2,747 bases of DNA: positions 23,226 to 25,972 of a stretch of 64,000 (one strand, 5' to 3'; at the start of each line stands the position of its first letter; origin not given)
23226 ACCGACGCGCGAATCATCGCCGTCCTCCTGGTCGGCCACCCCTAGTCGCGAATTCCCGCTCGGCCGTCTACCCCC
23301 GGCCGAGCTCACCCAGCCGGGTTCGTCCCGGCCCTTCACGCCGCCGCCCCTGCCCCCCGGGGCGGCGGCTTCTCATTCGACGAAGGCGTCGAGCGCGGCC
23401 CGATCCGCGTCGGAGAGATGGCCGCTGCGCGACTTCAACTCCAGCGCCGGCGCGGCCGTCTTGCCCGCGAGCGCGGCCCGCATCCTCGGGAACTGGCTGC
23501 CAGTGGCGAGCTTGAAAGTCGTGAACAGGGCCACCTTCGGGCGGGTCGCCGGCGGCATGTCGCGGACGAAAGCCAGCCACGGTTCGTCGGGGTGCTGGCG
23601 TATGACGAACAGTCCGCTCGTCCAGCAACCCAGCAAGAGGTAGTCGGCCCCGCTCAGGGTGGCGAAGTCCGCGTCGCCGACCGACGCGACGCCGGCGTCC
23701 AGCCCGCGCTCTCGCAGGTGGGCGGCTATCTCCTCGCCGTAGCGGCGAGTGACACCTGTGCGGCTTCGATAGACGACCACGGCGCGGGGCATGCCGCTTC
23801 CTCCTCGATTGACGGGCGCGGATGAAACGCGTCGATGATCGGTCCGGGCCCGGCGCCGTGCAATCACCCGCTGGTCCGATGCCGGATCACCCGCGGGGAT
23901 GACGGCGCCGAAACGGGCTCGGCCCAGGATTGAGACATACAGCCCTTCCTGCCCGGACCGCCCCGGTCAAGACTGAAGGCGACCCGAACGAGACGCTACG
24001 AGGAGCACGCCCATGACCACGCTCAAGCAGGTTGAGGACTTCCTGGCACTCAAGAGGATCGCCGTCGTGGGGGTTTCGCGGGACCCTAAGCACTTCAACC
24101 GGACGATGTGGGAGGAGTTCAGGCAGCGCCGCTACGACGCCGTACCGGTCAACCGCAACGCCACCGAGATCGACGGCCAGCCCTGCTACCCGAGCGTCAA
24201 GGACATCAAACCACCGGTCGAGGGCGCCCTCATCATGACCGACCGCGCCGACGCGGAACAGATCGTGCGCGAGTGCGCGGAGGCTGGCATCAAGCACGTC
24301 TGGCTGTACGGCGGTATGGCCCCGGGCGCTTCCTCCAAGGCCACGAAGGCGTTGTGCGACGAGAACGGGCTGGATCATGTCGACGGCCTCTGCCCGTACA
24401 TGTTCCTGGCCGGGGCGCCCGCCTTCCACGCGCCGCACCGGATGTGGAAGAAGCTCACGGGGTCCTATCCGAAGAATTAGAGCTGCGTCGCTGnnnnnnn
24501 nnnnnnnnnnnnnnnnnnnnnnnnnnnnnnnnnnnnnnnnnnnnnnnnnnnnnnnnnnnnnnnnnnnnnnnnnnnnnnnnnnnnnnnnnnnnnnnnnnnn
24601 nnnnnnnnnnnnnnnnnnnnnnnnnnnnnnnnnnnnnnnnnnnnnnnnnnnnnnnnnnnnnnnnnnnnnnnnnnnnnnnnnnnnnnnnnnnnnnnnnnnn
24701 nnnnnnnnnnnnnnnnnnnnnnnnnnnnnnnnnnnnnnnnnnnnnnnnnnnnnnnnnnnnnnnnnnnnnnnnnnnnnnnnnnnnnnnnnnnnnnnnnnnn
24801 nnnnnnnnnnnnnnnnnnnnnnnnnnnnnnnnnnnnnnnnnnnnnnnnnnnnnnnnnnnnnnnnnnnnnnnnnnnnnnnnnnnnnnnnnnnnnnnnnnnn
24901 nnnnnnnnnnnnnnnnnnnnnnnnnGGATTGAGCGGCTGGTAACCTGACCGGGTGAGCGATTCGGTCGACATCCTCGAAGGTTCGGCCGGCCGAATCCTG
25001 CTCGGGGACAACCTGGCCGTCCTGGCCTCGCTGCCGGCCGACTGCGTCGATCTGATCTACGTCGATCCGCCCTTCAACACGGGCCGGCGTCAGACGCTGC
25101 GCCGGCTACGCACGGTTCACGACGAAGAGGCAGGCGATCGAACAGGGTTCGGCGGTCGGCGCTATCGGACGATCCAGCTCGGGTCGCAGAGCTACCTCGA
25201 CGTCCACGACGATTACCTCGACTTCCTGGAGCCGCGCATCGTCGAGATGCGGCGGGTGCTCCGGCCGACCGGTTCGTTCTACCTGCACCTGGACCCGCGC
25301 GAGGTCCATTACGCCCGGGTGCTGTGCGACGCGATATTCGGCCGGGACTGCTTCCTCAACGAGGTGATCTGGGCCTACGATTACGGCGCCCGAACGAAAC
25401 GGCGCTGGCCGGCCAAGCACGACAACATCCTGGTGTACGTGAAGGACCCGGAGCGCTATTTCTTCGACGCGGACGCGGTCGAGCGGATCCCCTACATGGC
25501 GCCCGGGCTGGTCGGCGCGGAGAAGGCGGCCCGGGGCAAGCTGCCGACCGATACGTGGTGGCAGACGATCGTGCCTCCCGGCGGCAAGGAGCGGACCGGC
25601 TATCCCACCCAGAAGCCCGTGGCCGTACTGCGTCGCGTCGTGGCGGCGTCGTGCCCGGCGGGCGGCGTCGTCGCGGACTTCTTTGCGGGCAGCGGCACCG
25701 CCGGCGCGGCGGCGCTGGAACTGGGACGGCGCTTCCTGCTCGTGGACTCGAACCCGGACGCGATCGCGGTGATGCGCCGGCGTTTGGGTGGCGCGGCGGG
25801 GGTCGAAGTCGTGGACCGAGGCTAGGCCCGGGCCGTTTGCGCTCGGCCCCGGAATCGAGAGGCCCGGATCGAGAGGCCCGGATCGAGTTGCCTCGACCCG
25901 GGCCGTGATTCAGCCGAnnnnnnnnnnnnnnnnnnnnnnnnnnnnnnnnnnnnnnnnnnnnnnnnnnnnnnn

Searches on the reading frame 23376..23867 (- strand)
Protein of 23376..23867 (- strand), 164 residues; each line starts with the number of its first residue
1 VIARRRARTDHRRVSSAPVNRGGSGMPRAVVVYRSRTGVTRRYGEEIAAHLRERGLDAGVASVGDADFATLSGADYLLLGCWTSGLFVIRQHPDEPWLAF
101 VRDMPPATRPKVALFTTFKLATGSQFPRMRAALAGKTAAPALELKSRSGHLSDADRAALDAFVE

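Call 23: search_protein_families(library=pfam, proteins=[window:23376-23867:-], max_evalue=0.001)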
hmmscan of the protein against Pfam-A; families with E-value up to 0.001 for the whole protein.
window:23376-23867:- (164 aa): 2 families
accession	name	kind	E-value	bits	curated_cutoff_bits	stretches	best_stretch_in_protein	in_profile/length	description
PF00258.30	Flavodoxin_1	-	9.7e-06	26.2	25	1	31-85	1-57/143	Flavodoxin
PF12641.12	Flavodoxin_3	-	0.0003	21.1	27.5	1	31-122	2-81/160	Flavodoxin domain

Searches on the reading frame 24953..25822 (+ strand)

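Call 24: search_protein_families(library=pfam, proteins=[window:24953-25822:+], max_evalue=0.001)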
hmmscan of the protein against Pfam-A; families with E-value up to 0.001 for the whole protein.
window:24953-25822:+ (290 aa): 2 families
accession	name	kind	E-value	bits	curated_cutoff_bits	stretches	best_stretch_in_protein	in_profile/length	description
PF01555.25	N6_N4_Mtase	-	4.3e-42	145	26.7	1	32-272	1-217/221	DNA methylase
PF03602.21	Cons_hypoth95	-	1.2e-05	25.5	24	0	19-53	99-137/182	Conserved hypothetical protein 95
